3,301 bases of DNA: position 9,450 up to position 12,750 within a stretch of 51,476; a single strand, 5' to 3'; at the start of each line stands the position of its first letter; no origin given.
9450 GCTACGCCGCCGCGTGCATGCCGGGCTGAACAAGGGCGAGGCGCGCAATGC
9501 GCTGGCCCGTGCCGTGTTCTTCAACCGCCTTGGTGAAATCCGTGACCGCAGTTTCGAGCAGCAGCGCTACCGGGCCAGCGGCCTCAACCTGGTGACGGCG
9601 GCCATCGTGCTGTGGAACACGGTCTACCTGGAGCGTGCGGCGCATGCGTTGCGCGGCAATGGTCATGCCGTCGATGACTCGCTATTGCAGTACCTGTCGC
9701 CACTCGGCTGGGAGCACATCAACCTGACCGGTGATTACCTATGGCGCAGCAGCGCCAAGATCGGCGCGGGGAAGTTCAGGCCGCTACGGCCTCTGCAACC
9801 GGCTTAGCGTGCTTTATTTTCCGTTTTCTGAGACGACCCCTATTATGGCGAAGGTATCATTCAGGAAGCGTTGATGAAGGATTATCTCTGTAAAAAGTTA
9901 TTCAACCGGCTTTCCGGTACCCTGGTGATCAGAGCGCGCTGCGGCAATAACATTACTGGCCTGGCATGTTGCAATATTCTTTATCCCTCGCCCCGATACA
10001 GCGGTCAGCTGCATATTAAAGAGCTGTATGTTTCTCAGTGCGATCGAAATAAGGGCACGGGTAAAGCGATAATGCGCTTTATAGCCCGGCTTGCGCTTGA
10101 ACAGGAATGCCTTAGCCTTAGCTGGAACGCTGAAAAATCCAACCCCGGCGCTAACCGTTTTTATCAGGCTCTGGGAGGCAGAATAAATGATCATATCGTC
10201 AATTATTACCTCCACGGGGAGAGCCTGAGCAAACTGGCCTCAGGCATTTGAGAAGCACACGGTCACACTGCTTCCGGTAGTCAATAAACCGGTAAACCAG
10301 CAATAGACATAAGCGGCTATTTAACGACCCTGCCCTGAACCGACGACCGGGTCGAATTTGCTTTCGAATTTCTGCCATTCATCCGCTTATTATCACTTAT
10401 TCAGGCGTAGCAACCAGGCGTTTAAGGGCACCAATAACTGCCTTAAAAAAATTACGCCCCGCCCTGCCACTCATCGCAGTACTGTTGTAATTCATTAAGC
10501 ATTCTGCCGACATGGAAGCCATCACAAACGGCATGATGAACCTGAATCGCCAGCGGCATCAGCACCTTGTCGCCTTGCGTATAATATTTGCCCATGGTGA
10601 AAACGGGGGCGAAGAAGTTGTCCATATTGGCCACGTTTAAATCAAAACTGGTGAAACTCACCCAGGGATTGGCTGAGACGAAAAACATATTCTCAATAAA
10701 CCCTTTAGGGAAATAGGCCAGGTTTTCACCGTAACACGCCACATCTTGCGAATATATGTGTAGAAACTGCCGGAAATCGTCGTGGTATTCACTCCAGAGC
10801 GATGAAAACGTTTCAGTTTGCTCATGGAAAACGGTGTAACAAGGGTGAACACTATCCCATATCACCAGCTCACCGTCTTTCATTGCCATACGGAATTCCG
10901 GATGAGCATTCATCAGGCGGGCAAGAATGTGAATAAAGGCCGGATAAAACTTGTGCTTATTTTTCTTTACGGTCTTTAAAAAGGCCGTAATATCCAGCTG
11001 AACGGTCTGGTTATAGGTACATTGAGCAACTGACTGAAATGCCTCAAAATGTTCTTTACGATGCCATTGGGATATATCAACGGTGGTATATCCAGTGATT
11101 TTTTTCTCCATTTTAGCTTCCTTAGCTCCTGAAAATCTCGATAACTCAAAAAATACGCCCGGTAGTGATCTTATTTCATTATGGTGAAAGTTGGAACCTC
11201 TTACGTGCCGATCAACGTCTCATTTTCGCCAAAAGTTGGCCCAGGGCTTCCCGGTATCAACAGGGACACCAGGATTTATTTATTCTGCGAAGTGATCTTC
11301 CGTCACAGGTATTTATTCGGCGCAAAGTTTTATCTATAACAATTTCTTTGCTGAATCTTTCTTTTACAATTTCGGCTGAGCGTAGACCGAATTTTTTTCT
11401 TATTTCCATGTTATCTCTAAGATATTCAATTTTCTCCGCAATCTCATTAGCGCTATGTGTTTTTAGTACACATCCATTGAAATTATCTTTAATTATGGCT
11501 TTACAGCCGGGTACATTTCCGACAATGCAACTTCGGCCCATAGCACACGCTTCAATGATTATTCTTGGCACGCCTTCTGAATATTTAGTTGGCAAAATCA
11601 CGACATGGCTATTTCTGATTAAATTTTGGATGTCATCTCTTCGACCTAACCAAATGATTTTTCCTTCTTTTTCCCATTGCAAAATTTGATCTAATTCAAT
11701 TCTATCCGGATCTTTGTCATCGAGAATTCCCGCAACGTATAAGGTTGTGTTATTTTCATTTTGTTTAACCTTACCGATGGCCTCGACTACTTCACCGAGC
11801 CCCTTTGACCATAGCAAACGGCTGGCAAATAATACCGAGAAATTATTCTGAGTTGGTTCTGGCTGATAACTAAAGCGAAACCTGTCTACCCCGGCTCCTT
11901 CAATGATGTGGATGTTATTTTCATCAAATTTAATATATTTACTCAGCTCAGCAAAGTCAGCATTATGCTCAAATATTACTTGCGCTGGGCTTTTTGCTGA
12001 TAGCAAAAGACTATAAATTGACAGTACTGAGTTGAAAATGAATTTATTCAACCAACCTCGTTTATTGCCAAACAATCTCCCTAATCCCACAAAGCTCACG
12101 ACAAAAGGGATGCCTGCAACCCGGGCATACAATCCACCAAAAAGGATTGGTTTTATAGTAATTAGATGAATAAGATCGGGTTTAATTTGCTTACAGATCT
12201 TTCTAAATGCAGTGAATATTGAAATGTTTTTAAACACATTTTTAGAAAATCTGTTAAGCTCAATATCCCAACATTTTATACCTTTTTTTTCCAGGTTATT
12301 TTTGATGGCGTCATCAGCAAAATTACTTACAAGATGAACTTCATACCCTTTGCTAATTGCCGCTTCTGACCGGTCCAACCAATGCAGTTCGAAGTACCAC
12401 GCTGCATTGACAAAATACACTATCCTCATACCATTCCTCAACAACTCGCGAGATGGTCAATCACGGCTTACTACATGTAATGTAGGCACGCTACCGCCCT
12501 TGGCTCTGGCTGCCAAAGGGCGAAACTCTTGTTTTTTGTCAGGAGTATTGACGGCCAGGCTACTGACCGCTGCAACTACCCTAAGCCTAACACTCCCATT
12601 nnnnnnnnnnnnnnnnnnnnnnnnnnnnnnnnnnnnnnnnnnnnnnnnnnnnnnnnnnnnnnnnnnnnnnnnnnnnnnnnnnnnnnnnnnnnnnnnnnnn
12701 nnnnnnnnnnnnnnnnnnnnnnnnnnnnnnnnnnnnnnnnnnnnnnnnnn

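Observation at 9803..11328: Tn21 inserted next to a Tn9-type cat segment (Tn2670-like arrangement), without the expected IS1 on the cat-promoter side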

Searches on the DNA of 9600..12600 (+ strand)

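Call 3: search_dna_similar(query=window:9600-12600:+, collection=plasmids, mode=near, max_rows=25)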
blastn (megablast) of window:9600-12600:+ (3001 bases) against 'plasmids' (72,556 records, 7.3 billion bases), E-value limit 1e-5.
The search stops at 5000 records and this limit was reached: more records match than are counted here, and every count below describes the 5000 best-scoring records only.
Records with a match: at least 5000; places in all: 6606; records where one place covers at least 80% of the query: 0.
Best place of each record, by identity: >=99% 1817; 95-99% 15; 90-95% 1008; 80-90% 2160.
By first word of the organism name: Klebsiella 2320; Escherichia 1098; Salmonella 439; Enterobacter 403; Citrobacter 177; Pseudomonas 74; Providencia 62; Shigella 45; Serratia 41; Raoultella 38; and 65 more.
By predicted mobility (MOB-suite, as given by PLSDB): conjugative 3327; non-mobilizable 1117; mobilizable 556.
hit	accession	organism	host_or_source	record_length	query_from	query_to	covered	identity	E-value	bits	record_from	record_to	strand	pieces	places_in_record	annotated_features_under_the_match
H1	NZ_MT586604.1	Escherichia coli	-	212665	1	1729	58%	100.0%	0e+0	3211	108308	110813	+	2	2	IS1-like element IS1B family transposase | catA1: chloramphenicol acetyltransferase (CAT) | GNAT family N-acetyltransferase | Plasmid-encoded cat (pp-cat): chloramphenicol acetyltransferase (CAT) | Tn3-like element TnAs3 family transposase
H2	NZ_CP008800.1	Klebsiella pneumoniae subsp. pneumoniae KPNIH24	throat/groin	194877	1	1729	58%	100.0%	0e+0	3209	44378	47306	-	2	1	IS5-like element ISKpn26 family transposase | catA1: chloramphenicol acetyltransferase (CAT) (x2) | GNAT family N-acetyltransferase | Tn3-like element TnAs3 family transposase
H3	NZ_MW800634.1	Escherichia coli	-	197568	1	1729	58%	100.0%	0e+0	3205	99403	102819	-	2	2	IS91 family transposase | CatA-like O-acetyltransferase | catA1: chloramphenicol acetyltransferase (CAT) (x2) | GNAT family N-acetyltransferase | Tn3-like element TnAs3 family transposase | and 1 other names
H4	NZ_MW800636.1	Escherichia coli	-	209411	1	1729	58%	100.0%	0e+0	3205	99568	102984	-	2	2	IS91 family transposase | CatA-like O-acetyltransferase | catA1: chloramphenicol acetyltransferase (CAT) (x2) | GNAT family N-acetyltransferase | Tn3-like element TnAs3 family transposase | and 1 other names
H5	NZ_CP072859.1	Escherichia coli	Homo sapiens,Genome assembly,Stool ...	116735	1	1729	58%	100.0%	0e+0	3204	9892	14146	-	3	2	IS110-like element IS5075 family transposase | IS5-like element ISKpn26 family transposase | type A-1 chloramphenicol O-acetyltransferase | catA1: type A-1 chloramphenicol O-acetyltransferase | GNAT family N-acetyltransferase | and 1 other names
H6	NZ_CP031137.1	Escherichia coli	human,biological fluid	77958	1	1729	58%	100.0%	0e+0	3201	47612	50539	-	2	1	IS5-like element ISKpn26 family transposase | type A-1 chloramphenicol O-acetyltransferase | catA1: type A-1 chloramphenicol O-acetyltransferase | GNAT family N-acetyltransferase | Tn3-like element TnAs3 family transposase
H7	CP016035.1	Escherichia coli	-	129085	1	1729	58%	100.0%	0e+0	3201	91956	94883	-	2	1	transposase (x2) | type A chloramphenicol O-acetyltransferase | catA1: type A-1 chloramphenicol O-acetyltransferase | acetyltransferase | hypothetical protein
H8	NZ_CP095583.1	Escherichia coli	Homo sapiens,Pure culture one microbial ...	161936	1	1729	58%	100.0%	0e+0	3201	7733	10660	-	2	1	IS5-like element ISKpn26 family transposase | type A-1 chloramphenicol O-acetyltransferase | catA1: type A-1 chloramphenicol O-acetyltransferase | GNAT family N-acetyltransferase | Tn3-like element TnAs3 family transposase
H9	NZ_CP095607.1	Escherichia coli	Homo sapiens,Pure culture one microbial ...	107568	1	1729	58%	100.0%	0e+0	3201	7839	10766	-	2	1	IS5-like element ISKpn26 family transposase | type A-1 chloramphenicol O-acetyltransferase | catA1: type A-1 chloramphenicol O-acetyltransferase | GNAT family N-acetyltransferase | Tn3-like element TnAs3 family transposase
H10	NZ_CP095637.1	Escherichia coli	Homo sapiens,Pure culture one microbial ...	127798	1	1729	58%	100.0%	0e+0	3201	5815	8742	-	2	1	IS5-like element ISKpn26 family transposase | type A-1 chloramphenicol O-acetyltransferase | catA1: type A-1 chloramphenicol O-acetyltransferase | GNAT family N-acetyltransferase | Tn3-like element TnAs3 family transposase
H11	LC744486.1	Escherichia coli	-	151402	1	1729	58%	100.0%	0e+0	3201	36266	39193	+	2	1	IS5 family transposase | cat: chloramphenicol acetyltransferase | catA1: type A-1 chloramphenicol O-acetyltransferase | hypothetical protein | DDE transposase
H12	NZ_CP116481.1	Escherichia coli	Homo sapiens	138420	1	1729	58%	100.0%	0e+0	3201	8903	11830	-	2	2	IS5-like element ISKpn26 family transposase | type A-1 chloramphenicol O-acetyltransferase | catA1: type A-1 chloramphenicol O-acetyltransferase | GNAT family N-acetyltransferase | Tn3-like element TnAs3 family transposase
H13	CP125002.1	Escherichia coli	Sewage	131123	1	1729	58%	100.0%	0e+0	3201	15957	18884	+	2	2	IS5-like element ISKpn26 family transposase | type A-1 chloramphenicol O-acetyltransferase | catA1: type A-1 chloramphenicol O-acetyltransferase | GNAT family N-acetyltransferase | Tn3-like element TnAs3 family transposase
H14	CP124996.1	Escherichia coli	Sewage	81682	1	1729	58%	100.0%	0e+0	3201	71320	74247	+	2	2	IS5-like element ISKpn26 family transposase | type A-1 chloramphenicol O-acetyltransferase | catA1: type A-1 chloramphenicol O-acetyltransferase | GNAT family N-acetyltransferase | Tn3-like element TnAs3 family transposase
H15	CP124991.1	Escherichia coli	Sewage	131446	1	1729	58%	100.0%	0e+0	3201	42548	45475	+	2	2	IS5-like element ISKpn26 family transposase | type A-1 chloramphenicol O-acetyltransferase | catA1: type A-1 chloramphenicol O-acetyltransferase | GNAT family N-acetyltransferase | Tn3-like element TnAs3 family transposase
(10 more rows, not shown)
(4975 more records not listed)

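Call 4: search_dna_similar(query=window:9600-12600:+, collection=ecoli_genomes, mode=near, max_rows=25)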
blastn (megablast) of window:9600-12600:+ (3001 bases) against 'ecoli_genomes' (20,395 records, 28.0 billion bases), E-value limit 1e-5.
Records with a match: 2100; places in all: 2538; records where one place covers at least 80% of the query: 7.
Genomes with a match: 1829 of 5426; with a place that covers at least 80% of the query: 7. Places per genome that has any: lowest 1, median 1, highest 20. On chromosomes: 641 places; on plasmids: 1897.
Best place of each record, by identity: >=99% 1105; 95-99% 625; 90-95% 30; 80-90% 340.
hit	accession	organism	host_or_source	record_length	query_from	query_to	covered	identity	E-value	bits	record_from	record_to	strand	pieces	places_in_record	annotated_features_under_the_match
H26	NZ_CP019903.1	Escherichia coli strain MDR_56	Homo sapiens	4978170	1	3001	100%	100.0%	0e+0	5546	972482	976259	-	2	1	glycosyltransferase family 4 protein | IS1-like element IS1B family transposase | type A-1 chloramphenicol O-acetyltransferase | GNAT family N-acetyltransferase | Tn3-like element TnAs3 family transposase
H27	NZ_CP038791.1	Escherichia coli strain PF9285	bovine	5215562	1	3001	100%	100.0%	0e+0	5546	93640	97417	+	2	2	glycosyltransferase family 4 protein | IS1-like element IS1B family transposase | type A-1 chloramphenicol O-acetyltransferase | GNAT family N-acetyltransferase | Tn3-like element TnAs3 family transposase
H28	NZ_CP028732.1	Escherichia coli strain H3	Homo sapiens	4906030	1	3001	100%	100.0%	0e+0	5546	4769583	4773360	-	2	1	glycosyltransferase family 4 protein | IS1-like element IS1B family transposase | type A-1 chloramphenicol O-acetyltransferase | GNAT family N-acetyltransferase | Tn3-like element TnAs3 family transposase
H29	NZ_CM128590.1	Escherichia coli strain 200164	Homo sapiens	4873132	1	3001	100%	100.0%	0e+0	5546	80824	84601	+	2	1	glycosyltransferase family 4 protein | IS1-like element IS1B family transposase | type A-1 chloramphenicol O-acetyltransferase | GNAT family N-acetyltransferase | Tn3-like element TnAs3 family transposase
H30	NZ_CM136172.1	Escherichia coli strain PRO_A-1401-6M-A_ESBL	Homo sapiens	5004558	1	2853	90%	99.9%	0e+0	4967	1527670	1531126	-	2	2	glycosyltransferase family 4 protein | IS1-like element IS1B family transposase | type A-1 chloramphenicol O-acetyltransferase | GNAT family N-acetyltransferase | Tn3-like element TnAs3 family transposase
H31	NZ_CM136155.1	Escherichia coli strain PRO_A-1490-6W-A_ESBL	Homo sapiens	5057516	1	2853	90%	100.0%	0e+0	4967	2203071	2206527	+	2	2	glycosyltransferase family 4 protein | IS1-like element IS1B family transposase | type A-1 chloramphenicol O-acetyltransferase | GNAT family N-acetyltransferase | Tn3-like element TnAs3 family transposase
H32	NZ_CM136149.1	Escherichia coli strain PRO_A-1551-6M-A_ESBL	Homo sapiens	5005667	1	2853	90%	100.0%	0e+0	4967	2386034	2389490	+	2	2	glycosyltransferase family 4 protein | IS1-like element IS1B family transposase | type A-1 chloramphenicol O-acetyltransferase | GNAT family N-acetyltransferase | Tn3-like element TnAs3 family transposase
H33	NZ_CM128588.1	Escherichia coli strain 300033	Homo sapiens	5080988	1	2161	72%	100.0%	0e+0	3995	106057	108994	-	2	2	IS1-like element IS1B family transposase | type A-1 chloramphenicol O-acetyltransferase | glycosyltransferase | GNAT family N-acetyltransferase | Tn3-like element TnAs3 family transposase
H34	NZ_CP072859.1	Escherichia coli strain 184/2aE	Homo sapiens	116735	1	1729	58%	100.0%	0e+0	3204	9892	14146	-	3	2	IS110-like element IS5075 family transposase | IS5-like element ISKpn26 family transposase | type A-1 chloramphenicol O-acetyltransferase | GNAT family N-acetyltransferase | Tn3-like element TnAs3 family transposase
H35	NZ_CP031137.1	Escherichia coli strain CFSAN064035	biological fluid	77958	1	1729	58%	100.0%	0e+0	3201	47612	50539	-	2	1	IS5-like element ISKpn26 family transposase | type A-1 chloramphenicol O-acetyltransferase | GNAT family N-acetyltransferase | Tn3-like element TnAs3 family transposase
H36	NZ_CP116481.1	Escherichia coli strain GTEN_24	Homo sapiens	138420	1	1729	58%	100.0%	0e+0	3201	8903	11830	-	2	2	IS5-like element ISKpn26 family transposase | type A-1 chloramphenicol O-acetyltransferase | GNAT family N-acetyltransferase | Tn3-like element TnAs3 family transposase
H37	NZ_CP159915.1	Escherichia coli strain EC554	Homo sapiens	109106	1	1729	58%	100.0%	0e+0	3201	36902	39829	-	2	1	IS5-like element ISKpn26 family transposase | type A-1 chloramphenicol O-acetyltransferase | GNAT family N-acetyltransferase | Tn3-like element TnAs3 family transposase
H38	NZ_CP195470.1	Escherichia coli strain 22AR0322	Homo sapiens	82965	1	1729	58%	100.0%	0e+0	3201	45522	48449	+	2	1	IS5-like element ISKpn26 family transposase | type A-1 chloramphenicol O-acetyltransferase | GNAT family N-acetyltransferase | Tn3-like element TnAs3 family transposase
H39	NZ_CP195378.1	Escherichia coli strain 23AR1183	Homo sapiens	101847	1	1729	58%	100.0%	0e+0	3201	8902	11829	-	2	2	IS5-like element ISKpn26 family transposase | type A-1 chloramphenicol O-acetyltransferase | GNAT family N-acetyltransferase | Tn3-like element TnAs3 family transposase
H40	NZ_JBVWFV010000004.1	Escherichia coli strain 01G17CRGN001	Homo sapiens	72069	1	1729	58%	100.0%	0e+0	3201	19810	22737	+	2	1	IS5-like element ISKpn26 family transposase | type A-1 chloramphenicol O-acetyltransferase | GNAT family N-acetyltransferase | Tn3-like element TnAs3 family transposase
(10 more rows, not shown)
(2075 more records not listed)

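Call 5: get_annotated_region(hit=H26, flank=12000)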
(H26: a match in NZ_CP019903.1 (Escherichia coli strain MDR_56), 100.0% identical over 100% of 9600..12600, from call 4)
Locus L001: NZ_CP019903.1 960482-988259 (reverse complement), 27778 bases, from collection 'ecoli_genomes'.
description: Escherichia coli strain MDR_56 chromosome, complete genome
organism: Escherichia coli strain MDR_56 (NCBI taxid 562)
replicon: chromosome; assembly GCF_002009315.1
host: Homo sapiens; source: human; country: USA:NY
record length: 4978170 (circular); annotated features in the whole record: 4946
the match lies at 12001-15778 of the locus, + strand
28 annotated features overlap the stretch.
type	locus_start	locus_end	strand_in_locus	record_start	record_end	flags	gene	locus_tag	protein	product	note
CDS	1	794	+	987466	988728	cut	-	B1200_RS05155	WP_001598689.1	DNA-binding domain-containing protein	-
CDS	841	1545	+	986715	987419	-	-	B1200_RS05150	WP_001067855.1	IS6-like element IS26 family transposase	-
CDS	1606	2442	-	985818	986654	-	-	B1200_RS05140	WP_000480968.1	aminoglycoside O-phosphotransferase APH(6)-Id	-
CDS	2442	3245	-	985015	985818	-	aph(3'')-Ib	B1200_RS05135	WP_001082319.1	aminoglycoside O-phosphotransferase APH(3'')-Ib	-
CDS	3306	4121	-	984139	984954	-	sul2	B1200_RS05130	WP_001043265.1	sulfonamide-resistant dihydropteroate synthase Sul2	-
CDS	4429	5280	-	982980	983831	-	repC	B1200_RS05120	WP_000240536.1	replication protein C, IncQ-type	-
CDS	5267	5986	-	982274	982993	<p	-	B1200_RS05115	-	helicase RepA family protein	incomplete; partial in the middle of a contig; missing N-terminus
CDS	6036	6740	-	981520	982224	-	-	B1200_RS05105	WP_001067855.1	IS6-like element IS26 family transposase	-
CDS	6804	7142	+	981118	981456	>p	-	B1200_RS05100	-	recombinase family protein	incomplete; partial in the middle of a contig; missing N-terminus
CDS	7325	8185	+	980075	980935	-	-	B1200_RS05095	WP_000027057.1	broad-spectrum class A beta-lactamase TEM-1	-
CDS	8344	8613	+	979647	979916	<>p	-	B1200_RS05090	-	IS91 family transposase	incomplete; partial in the middle of a contig; missing N-terminus and C-terminus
CDS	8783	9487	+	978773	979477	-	-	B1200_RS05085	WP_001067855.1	IS6-like element IS26 family transposase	-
CDS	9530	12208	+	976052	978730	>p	-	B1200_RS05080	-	Tn3-like element TnAs3 family transposase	incomplete; partial in the middle of a contig; missing N-terminus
CDS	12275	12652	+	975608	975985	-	-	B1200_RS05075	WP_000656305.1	GNAT family N-acetyltransferase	-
CDS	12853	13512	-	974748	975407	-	-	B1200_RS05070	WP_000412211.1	type A-1 chloramphenicol O-acetyltransferase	-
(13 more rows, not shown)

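Call 6: get_annotated_region(hit=H1, flank=3000)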
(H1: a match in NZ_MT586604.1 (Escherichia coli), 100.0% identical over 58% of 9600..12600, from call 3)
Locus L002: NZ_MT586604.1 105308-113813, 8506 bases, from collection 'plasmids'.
description: Escherichia coli strain 10068 plasmid p10068, complete sequence
organism: Escherichia coli (NCBI taxid 562)
taxonomy: Bacteria; Pseudomonadota; Gammaproteobacteria; Enterobacterales; Enterobacteriaceae; Escherichia; Escherichia coli
host: -; source: -; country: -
typing (MOB-suite, as given by PLSDB): conjugative; replicon IncHI1A,IncQ1; relaxase MOBH; mating-pair formation MPF_F
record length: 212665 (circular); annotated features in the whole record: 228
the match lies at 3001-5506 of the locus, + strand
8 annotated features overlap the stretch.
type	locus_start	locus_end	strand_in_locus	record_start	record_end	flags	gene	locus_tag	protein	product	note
CDS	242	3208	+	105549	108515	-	-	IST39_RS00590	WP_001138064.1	Tn3-like element TnAs3 family transposase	-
CDS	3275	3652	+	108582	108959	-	-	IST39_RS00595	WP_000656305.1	GNAT family N-acetyltransferase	-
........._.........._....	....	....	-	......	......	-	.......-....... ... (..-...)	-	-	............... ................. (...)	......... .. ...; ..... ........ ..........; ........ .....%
CDS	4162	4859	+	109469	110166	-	-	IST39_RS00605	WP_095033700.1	IS1-like element IS1B family transposase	-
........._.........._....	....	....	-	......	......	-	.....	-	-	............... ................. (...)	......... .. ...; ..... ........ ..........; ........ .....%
CDS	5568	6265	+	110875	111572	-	-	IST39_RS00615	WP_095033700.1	IS1-like element IS1B family transposase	-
CDS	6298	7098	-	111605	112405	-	-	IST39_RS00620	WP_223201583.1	Shedu immune nuclease family protein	-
CDS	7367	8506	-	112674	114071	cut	-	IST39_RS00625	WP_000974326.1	ISNCY family transposase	-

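Call 42: search_dna_similar(query=window:11279-11378:+, collection=ecoli_genomes, mode=near, max_rows=8)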
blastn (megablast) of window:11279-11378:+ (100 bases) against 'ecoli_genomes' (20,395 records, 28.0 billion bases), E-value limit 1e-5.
Records with a match: 489; places in all: 525; records where one place covers at least 80% of the query: 0.
Genomes with a match: 472 of 5426; with a place that covers at least 80% of the query: 0. Places per genome that has any: lowest 1, median 1, highest 20. On chromosomes: 349 places; on plasmids: 176.
Best place of each record, by identity: >=99% 340; 95-99% 149.
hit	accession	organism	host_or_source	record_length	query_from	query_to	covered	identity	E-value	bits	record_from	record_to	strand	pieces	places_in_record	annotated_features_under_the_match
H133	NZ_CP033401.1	Escherichia coli strain WCHEC020031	Homo sapiens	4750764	46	100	55%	98.2%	1e-17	97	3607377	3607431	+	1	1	glycosyltransferase family 4 protein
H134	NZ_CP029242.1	Escherichia coli strain ECCRA-119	feces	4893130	46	100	55%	98.2%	1e-17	97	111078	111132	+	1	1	glycosyltransferase family 4 protein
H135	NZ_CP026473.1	Escherichia coli strain KBN10P04869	Homo sapiens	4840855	46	100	55%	98.2%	1e-17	97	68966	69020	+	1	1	glycosyltransferase family 4 protein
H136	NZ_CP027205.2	Escherichia coli strain WCHEC025943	Sewage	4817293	46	100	55%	98.2%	1e-17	97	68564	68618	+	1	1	glycosyltransferase family 4 protein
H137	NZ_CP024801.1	Escherichia coli strain AMA1167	Homo sapiens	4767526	46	100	55%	98.2%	1e-17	97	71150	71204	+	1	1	glycosyltransferase family 4 protein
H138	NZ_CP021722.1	Escherichia coli strain AR_0128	missing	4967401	46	100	55%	98.2%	1e-17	97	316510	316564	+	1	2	glycosyltransferase family 4 protein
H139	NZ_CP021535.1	Escherichia coli strain AR_0119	missing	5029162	46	100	55%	98.2%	1e-17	97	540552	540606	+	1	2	glycosyltransferase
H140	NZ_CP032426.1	Escherichia coli strain SCEC020001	Homo sapiens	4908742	46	100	55%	98.2%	1e-17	97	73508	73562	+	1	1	glycosyltransferase family 4 protein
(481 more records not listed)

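Call 43: search_dna_similar(query=window:11279-11378:+, collection=plasmids, mode=near, max_rows=8)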
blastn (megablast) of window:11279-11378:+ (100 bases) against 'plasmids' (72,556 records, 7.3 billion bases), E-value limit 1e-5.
Records with a match: 716; places in all: 722; records where one place covers at least 80% of the query: 0.
Best place of each record, by identity: >=99% 709; 95-99% 6; 80-90% 1.
By first word of the organism name: Klebsiella 361; Escherichia 193; Salmonella 66; Enterobacter 39; Citrobacter 20; Shigella 12; Providencia 8; Serratia 5; Vibrio 3; uncultured 2; and 6 more.
By predicted mobility (MOB-suite, as given by PLSDB): conjugative 609; non-mobilizable 70; mobilizable 37.
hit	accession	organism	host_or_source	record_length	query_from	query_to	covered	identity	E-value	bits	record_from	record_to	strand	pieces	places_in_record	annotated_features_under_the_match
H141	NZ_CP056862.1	Citrobacter sp. RHBSTW-00107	culture,Freshwater sample from ...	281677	46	100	55%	98.2%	3e-18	97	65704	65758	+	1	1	glycosyltransferase family 4 protein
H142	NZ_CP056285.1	Citrobacter sp. RHBSTW-00859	-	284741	46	100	55%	98.2%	3e-18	97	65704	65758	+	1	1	glycosyltransferase family 4 protein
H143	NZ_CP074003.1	Escherichia coli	Pig,pure culture,Rectal Swab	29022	49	100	52%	100.0%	3e-18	97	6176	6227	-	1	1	glycosyltransferase family 4 protein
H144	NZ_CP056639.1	Citrobacter freundii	culture,Wastewater influent sample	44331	49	100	52%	100.0%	3e-18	97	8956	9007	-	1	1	glycosyltransferase family 4 protein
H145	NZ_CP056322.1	Citrobacter sp. RHBSTW-00821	culture,Freshwater sample from ...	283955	49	100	52%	100.0%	3e-18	97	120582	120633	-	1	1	glycosyltransferase family 4 protein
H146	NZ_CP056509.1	Citrobacter sp. RHBSTW-00446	culture,Wastewater influent sample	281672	49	100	52%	100.0%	3e-18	97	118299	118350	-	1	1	glycosyltransferase family 4 protein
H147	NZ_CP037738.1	Citrobacter freundii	cell culture,hospital sink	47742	49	100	52%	98.1%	1e-16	92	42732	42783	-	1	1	glycosyltransferase family 4 protein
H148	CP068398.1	Serratia marcescens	Homo sapiens,blood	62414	49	100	52%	98.1%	1e-16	92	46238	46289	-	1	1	none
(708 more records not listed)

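Call 49: search_dna_similar(query=L001:13680-13779:+, collection=plasmids, mode=near, max_rows=5)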
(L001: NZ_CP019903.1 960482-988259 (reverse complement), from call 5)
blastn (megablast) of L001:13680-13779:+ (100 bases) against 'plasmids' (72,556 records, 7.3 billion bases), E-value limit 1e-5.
The search stops at 5000 records and this limit was reached: more records match than are counted here, and every count below describes the 5000 best-scoring records only.
Records with a match: at least 5000; places in all: 14417; records where one place covers at least 80% of the query: 677.
Best place of each record, by identity: >=99% 3629; 95-99% 934; 90-95% 436; 80-90% 1.
By first word of the organism name: Escherichia 2209; Klebsiella 1846; Enterobacter 292; Salmonella 266; Citrobacter 158; Shigella 102; Providencia 22; Raoultella 20; Leclercia 19; Serratia 16; and 17 more.
By predicted mobility (MOB-suite, as given by PLSDB): conjugative 3273; non-mobilizable 1182; mobilizable 545.
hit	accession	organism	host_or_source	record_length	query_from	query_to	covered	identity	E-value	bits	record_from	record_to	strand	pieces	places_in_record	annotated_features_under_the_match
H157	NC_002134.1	Shigella flexneri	-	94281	1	100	100%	100.0%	6e-45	185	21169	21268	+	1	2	none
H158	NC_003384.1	Salmonella enterica subsp. enterica serovar Typhi str. CT18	-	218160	1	100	100%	100.0%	6e-45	185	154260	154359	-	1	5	none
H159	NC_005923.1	Escherichia coli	-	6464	1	100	100%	100.0%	6e-45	185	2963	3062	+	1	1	none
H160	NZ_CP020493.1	Salmonella enterica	chicken skin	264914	1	100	100%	100.0%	6e-45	185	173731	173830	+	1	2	none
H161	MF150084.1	Klebsiella pneumoniae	Homo sapiens,single cell,urine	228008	1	100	100%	100.0%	6e-45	185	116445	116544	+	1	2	none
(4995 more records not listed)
